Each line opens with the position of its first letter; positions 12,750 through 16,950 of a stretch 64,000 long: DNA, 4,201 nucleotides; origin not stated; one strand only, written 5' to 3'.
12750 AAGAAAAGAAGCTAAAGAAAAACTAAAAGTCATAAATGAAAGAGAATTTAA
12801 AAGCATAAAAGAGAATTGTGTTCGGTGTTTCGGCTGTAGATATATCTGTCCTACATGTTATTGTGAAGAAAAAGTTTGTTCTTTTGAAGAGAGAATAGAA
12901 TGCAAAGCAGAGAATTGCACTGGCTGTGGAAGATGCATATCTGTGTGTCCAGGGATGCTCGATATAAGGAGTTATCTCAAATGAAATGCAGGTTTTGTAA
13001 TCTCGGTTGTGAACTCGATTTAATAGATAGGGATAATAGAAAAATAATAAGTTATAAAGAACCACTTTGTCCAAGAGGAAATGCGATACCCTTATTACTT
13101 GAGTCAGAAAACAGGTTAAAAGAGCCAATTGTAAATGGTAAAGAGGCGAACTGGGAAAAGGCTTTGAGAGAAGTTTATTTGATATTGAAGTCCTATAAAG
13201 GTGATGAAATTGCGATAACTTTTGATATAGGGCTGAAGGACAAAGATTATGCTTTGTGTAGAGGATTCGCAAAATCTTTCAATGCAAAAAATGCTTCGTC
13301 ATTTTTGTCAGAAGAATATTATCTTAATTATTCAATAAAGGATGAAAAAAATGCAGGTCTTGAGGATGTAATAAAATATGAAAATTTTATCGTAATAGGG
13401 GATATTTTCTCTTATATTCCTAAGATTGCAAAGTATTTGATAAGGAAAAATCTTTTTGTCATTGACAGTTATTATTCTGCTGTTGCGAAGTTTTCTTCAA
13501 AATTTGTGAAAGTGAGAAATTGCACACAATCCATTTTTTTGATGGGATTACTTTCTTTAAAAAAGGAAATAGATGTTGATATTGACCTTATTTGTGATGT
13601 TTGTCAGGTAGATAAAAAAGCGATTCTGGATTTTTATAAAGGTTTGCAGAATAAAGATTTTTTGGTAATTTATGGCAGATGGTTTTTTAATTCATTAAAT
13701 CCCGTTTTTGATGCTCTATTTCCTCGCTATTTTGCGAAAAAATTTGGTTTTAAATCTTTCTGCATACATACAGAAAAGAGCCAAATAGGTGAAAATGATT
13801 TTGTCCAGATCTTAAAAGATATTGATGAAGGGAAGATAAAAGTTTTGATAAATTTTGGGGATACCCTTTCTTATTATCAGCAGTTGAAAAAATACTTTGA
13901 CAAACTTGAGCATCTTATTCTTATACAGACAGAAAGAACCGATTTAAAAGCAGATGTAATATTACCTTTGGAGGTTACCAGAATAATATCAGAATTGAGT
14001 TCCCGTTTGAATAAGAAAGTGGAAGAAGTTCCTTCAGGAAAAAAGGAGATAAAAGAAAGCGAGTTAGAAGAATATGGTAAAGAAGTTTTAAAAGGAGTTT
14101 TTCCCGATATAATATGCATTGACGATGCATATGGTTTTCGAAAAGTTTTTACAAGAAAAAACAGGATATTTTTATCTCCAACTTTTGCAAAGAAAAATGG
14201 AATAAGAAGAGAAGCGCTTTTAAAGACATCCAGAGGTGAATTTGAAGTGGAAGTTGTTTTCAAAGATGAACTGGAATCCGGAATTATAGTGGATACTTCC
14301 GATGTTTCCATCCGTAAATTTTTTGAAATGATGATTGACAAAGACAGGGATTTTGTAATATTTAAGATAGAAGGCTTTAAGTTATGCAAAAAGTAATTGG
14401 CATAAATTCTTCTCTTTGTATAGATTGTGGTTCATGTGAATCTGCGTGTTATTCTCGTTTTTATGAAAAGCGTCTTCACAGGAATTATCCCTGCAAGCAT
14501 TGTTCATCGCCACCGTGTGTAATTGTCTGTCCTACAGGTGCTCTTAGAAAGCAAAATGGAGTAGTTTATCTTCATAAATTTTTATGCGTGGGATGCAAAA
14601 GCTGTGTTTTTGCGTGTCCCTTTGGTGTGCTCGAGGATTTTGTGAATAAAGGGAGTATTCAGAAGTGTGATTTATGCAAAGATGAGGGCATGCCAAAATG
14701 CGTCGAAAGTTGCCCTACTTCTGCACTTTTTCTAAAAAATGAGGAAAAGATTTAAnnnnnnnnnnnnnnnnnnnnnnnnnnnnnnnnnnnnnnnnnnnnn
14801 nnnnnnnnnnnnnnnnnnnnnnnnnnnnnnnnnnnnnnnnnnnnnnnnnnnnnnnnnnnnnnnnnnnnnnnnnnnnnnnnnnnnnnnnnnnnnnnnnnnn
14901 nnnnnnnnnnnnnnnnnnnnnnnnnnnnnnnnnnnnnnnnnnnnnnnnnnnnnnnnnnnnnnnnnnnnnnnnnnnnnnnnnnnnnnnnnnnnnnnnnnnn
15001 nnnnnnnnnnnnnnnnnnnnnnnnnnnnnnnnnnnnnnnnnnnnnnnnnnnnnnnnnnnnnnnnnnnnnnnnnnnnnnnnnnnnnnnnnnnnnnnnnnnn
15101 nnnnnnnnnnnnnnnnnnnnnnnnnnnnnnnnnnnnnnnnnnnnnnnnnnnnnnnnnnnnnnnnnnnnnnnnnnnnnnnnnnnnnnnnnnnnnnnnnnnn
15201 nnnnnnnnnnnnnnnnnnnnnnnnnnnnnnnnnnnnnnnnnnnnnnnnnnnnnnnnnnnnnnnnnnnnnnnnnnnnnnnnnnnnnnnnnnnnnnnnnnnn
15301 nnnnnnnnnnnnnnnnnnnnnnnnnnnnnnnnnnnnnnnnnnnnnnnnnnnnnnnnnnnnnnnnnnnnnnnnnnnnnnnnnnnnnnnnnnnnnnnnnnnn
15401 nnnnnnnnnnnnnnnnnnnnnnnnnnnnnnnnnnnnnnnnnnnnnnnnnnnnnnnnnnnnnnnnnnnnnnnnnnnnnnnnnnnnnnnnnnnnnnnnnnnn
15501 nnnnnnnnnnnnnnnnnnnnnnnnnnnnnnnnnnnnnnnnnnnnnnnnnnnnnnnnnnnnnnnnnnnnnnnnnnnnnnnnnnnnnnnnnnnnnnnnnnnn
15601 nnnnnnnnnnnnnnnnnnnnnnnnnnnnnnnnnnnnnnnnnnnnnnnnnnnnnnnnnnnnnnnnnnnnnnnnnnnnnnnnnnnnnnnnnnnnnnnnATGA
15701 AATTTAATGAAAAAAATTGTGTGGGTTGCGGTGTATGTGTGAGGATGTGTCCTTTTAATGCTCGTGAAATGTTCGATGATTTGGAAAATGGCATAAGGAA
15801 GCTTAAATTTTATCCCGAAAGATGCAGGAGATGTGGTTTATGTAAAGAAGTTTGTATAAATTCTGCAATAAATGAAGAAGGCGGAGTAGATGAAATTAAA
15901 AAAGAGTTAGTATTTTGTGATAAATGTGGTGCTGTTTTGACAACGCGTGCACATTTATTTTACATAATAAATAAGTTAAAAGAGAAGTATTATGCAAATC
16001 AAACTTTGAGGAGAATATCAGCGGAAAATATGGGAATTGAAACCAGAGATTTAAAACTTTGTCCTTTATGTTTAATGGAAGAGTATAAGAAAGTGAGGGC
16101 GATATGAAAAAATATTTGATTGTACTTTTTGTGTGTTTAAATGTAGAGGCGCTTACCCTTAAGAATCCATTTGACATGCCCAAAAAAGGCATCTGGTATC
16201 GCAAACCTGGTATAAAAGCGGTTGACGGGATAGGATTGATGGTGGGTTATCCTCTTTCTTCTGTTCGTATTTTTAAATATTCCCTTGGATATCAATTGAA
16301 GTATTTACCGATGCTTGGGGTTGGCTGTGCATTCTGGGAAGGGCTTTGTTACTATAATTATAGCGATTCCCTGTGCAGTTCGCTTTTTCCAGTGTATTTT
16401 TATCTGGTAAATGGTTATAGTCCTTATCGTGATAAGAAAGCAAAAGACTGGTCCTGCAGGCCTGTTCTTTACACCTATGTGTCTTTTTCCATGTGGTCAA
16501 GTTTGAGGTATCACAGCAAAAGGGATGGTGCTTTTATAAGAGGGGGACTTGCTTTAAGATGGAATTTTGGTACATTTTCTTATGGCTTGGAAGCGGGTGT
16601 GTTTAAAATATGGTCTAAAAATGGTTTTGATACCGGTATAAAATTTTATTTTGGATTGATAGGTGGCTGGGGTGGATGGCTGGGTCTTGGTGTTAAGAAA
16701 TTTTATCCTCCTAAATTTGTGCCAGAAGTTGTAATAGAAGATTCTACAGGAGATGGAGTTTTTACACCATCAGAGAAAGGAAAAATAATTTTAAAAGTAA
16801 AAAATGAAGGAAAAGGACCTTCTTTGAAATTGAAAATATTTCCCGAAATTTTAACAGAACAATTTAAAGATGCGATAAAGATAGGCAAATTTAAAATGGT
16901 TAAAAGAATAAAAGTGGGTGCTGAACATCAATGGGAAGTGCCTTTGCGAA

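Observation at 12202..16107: Degenerate formate-hydrogenlyase-like soluble module with a ligand-less [NiFe] large-subunit homolog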

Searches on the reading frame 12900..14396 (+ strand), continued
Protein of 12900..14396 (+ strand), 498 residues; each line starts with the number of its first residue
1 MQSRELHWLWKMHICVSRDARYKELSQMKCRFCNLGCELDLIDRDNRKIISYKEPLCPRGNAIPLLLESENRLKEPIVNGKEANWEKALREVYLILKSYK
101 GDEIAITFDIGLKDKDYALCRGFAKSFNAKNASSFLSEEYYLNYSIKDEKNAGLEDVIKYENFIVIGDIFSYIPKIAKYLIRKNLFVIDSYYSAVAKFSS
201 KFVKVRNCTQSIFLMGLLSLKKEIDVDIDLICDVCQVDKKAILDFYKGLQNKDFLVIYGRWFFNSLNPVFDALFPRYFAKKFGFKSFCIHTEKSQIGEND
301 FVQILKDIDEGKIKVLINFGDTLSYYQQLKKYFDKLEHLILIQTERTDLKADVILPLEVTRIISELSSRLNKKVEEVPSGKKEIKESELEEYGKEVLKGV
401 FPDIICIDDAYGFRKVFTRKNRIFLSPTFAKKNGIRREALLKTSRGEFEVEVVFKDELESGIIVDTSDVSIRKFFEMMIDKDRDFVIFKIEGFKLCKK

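Call 66: search_protein_families(library=pfam, proteins=[P0020], max_evalue=0.001)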
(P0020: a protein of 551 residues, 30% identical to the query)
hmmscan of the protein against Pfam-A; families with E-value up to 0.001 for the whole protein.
P0020 (551 aa): 3 families
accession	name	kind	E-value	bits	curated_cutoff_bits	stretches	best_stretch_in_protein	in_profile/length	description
PF00384.28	Molybdopterin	-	7.9e-12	45.3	24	1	64-389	1-335/353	Molybdopterin oxidoreductase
PF04879.21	Molybdop_Fe4S4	-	2.2e-09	37.6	22.7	1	9-55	4-49/55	Molybdopterin oxidoreductase Fe4S4 domain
PF01568.27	Molydop_binding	-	2.8e-07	31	26.8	1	468-518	30-80/110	Molydopterin dinucleotide binding domain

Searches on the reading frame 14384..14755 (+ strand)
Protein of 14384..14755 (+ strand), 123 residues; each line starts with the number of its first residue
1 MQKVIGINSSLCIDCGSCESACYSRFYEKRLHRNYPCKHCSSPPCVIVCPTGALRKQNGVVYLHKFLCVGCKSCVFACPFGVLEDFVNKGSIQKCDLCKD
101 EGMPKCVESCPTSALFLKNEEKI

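Call 4: search_protein_families(library=pfam, proteins=[window:14384-14755:+], max_evalue=0.01)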
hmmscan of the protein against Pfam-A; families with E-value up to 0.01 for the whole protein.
window:14384-14755:+ (123 aa): 13 families
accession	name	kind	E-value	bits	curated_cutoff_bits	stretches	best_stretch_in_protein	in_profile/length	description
PF13247.11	Fer4_11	-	7e-15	55.5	26.2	1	35-118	8-98/100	4Fe-4S dicluster domain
PF12837.12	Fer4_6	-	3.6e-14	52.3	25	2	4-22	1-19/24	4Fe-4S binding domain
PF00037.32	Fer4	-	2.4e-13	49.7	21.1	2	66-83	6-23/24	4Fe-4S binding domain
PF12838.12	Fer4_7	-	8.4e-12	45.8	27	1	37-82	2-52/52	4Fe-4S dicluster domain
PF12797.12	Fer4_2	-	7.5e-10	38.6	24.5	2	65-80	7-22/22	4Fe-4S binding domain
PF13187.11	Fer4_9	-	1.1e-09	38.6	27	1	68-114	2-51/52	4Fe-4S dicluster domain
PF13237.11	Fer4_10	-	5.3e-08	33.1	25.5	2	62-111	3-53/53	4Fe-4S dicluster domain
PF13484.11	Fer4_16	-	7.1e-08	33.5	30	0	68-94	2-26/66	4Fe-4S double cluster binding domain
PF25160.1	LdpA_Fe-S-bd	-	1.1e-07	31.9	27.6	1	40-85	5-45/49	LdpA Fe-S cluster-binding domain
PF12800.12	Fer4_4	-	4.2e-06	27.1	24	0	67-81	3-17/17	4Fe-4S binding domain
PF12798.12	Fer4_3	-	4.7e-05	24.4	27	0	68-81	1-14/15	4Fe-4S binding domain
PF13534.11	Fer4_17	-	0.0012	19.8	22.2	0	10-23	44-57/61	4Fe-4S dicluster domain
PF14697.11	Fer4_21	-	0.0045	17.5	35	0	37-80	8-53/59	4Fe-4S dicluster domain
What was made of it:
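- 14384..14755 (+): CooF/HycB-like ferredoxin of 123 aa with four Cys motifs, able to bind up to four [4Fe-4S] clusters. Pfam Fer4_11 (call 4).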

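Call 5: search_protein_families(library=ncbifam, proteins=[window:14384-14755:+], max_evalue=0.01)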
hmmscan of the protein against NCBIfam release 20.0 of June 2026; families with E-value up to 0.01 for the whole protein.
window:14384-14755:+ (123 aa): 51 families (the best 25 are shown)
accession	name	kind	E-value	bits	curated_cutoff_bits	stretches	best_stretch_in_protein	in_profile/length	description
NF009451.0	PRK12809.1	equivalog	2.1e-21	75.9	1154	1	34-121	53-140/639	formate-dependent uric acid utilization protein YgfT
TIGR02951.1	DMSO_dmsB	equivalog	6.3e-21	75.1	214.1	1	36-115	63-148/161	DMSO/selenate family reductase complex B subunit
NF009408.0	PRK12769.1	equivalog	7.6e-21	73.9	1003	1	29-121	48-148/659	formate-dependent uric acid utilization protein AegA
TIGR03149.1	cyt_nit_nrfC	equivalog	8.3e-20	71.1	377.6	1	36-117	93-181/225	cytochrome c nitrite reductase Fe-S protein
NF007658.0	PRK10330.1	equivalog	1.1e-18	67.4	260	2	37-87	58-108/181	electron transport protein HydN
NF008134.0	PRK10882.1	equivalog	2.2e-18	66.4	263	1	35-117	111-205/329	hydrogenase 2 operon protein HybA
NF045797.1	DsrO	equivalog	6.6e-16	58.4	200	1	35-116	101-199/235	sulfate reduction electron transfer complex DsrMKJOP subunit DsrO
NF045766.1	PhenlGlyoxDHPadI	equivalog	3.7e-15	55.6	700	1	36-119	54-137/443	NADH-dependent phenylglyoxylate dehydrogenase subunit beta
NF045715.1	sulf_resp_HmcB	equivalog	5.3e-15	55.3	420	1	28-119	98-197/307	sulfate respiration complex iron-sulfur protein HmcB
TIGR01582.1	FDH-beta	equivalog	2.6e-14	53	334.7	1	31-121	87-183/283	formate dehydrogenase subunit beta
NF038355.1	FDH3_beta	equivalog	2.6e-13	50.4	240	1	36-100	53-123/180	formate dehydrogenase FDH3 subunit beta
NF011569.0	PRK14993.1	equivalog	1.5e-12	47.5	416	1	37-114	100-182/244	tetrathionate reductase subunit TtrB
NF041715.1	arsenate_red_ArrB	equivalog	8.8e-12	45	450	1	37-84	57-105/233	arsenate respiratory reductase iron-sulfur subunit ArrB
NF007382.0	PRK09898.1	equivalog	1.3e-10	41.1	213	1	33-118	119-201/208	ferredoxin-like protein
TIGR03478.1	DMSO_red_II_bet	subfamily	1.7e-10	40.4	480.7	1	37-98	131-194/321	DMSO reductase family type II enzyme, iron-sulfur subunit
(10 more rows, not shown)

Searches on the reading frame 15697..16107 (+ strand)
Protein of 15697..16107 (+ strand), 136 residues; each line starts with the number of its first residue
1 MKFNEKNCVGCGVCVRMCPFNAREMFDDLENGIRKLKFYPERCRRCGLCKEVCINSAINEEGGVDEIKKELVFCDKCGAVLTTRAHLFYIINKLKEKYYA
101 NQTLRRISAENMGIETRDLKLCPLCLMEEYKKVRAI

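Call 4: search_protein_families(library=pfam, proteins=[window:15697-16107:+], max_evalue=0.01)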
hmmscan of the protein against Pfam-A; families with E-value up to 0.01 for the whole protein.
window:15697-16107:+ (136 aa): 12 families
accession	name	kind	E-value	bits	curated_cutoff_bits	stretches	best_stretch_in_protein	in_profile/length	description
PF00037.32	Fer4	-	1.5e-11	44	21.1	2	2-23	2-23/24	4Fe-4S binding domain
PF12838.12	Fer4_7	-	1.4e-10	41.9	27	1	7-54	1-49/52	4Fe-4S dicluster domain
PF13237.11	Fer4_10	-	3.3e-07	30.5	25.5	2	1-21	2-23/53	4Fe-4S dicluster domain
PF13187.11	Fer4_9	-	1.6e-06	28.5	27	1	7-58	1-52/52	4Fe-4S dicluster domain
PF12797.12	Fer4_2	-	2.6e-06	27.5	24.5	2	2-20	4-22/22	4Fe-4S binding domain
PF14697.11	Fer4_21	-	6.4e-06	26.7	35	1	4-53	4-51/59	4Fe-4S dicluster domain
PF12837.12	Fer4_6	-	9.1e-06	25.8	25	1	2-22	3-23/24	4Fe-4S binding domain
PF13183.11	Fer4_8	-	7.6e-05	23.6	27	1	6-54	3-65/68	4Fe-4S dicluster domain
PF13484.11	Fer4_16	-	0.00013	23.1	30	0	4-21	49-66/66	4Fe-4S double cluster binding domain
PF25160.1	LdpA_Fe-S-bd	-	0.00032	20.8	27.6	1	5-23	25-43/49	LdpA Fe-S cluster-binding domain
PF12798.12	Fer4_3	-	0.0046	18.1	27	1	8-22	1-15/15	4Fe-4S binding domain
PF13534.11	Fer4_17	-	0.0087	17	22.2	0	7-55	1-58/61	4Fe-4S dicluster domain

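Call 5: search_protein_families(library=ncbifam, proteins=[window:15697-16107:+], max_evalue=0.01)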
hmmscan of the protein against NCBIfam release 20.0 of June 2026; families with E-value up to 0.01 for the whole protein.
window:15697-16107:+ (136 aa): 68 families (the best 25 are shown)
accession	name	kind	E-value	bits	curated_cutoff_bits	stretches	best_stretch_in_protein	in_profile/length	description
NF009053.0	PRK12387.1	subfamily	6.3e-12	45.6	204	1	3-128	35-161/180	formate hydrogenlyase complex iron-sulfur subunit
NF006076.0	PRK08222.1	equivalog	6.5e-11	42.4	270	1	3-59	35-91/181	hydrogenase 4 subunit H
NF006221.0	PRK08348.1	subfamily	4.5e-09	36.1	124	1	2-59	40-93/136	NADH-plastoquinone oxidoreductase subunit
NF042909.1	FMH_DH_FwdF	exception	2.1e-08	33.6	375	2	2-25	11-34/336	tungsten-dependent formylmethanofuran dehydrogenase subunit FwdF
NF058577.1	FdxA_fam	equivalog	8.8e-08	32.2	65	2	4-22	34-52/52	4Fe-4S ferredoxin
TIGR01971.1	NuoI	subfamily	9.2e-08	31.7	113.05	1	4-61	40-101/121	NADH-quinone oxidoreductase, chain I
TIGR02179.1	PorD_KorD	subfamily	9.3e-08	32.1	60.05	2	3-27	52-76/78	2-oxoacid:acceptor oxidoreductase, delta subunit, pyruvate/2-ketoisovalerate family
NF043069.1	T4HPD_activ_SAM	equivalog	3.2e-07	30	425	1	34-86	44-97/299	trans-4-hydroxy-L-proline dehydratase activase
NF040864.1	HgcB_ferredoxin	equivalog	3.7e-07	29.9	99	2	32-80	5-52/93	mercury methylation ferredoxin HgcB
NF004541.0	PRK05888.2-2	equivalog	6.6e-07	29.3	217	1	5-76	60-124/168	NADH-quinone oxidoreductase subunit NuoI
TIGR02700.1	flavo_MJ0208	hypoth_equivalog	1.7e-06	27.5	251.35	2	40-81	147-186/234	dihydromethanopterin reductase (acceptor)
NF040684.1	PorD_Arch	equivalog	2.1e-06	27.7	120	1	2-26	58-82/85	pyruvate synthase subunit PorD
TIGR04395.1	cutC_activ_rSAM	equivalog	3.2e-06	26.6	360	1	3-72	51-117/309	choline TMA-lyase-activating enzyme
TIGR02494.1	PFLE_PFLC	subfamily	3.2e-06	26.6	174.35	1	1-63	43-102/293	glycyl-radical enzyme activating protein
TIGR02512.1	FeFe_hydrog_A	subfamily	3.3e-06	26.2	405.95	1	2-72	3-81/375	[FeFe] hydrogenase, group A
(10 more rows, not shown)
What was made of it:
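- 15697..16107 (+): NuoI/HycF-like 2x[4Fe-4S] subunit of 136 aa. It lacks the ~40-residue N-terminal extension of its paralog. NCBIfam formate-hydrogenlyase Fe-S subunit and HyfH hits (call 5).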

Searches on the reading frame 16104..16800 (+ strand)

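Call 70: search_protein_families(library=ncbifam, proteins=[window:16104-16800:+], max_evalue=0.01)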
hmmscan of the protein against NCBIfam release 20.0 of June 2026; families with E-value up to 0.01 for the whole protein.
window:16104-16800:+ (232 aa): 0 families
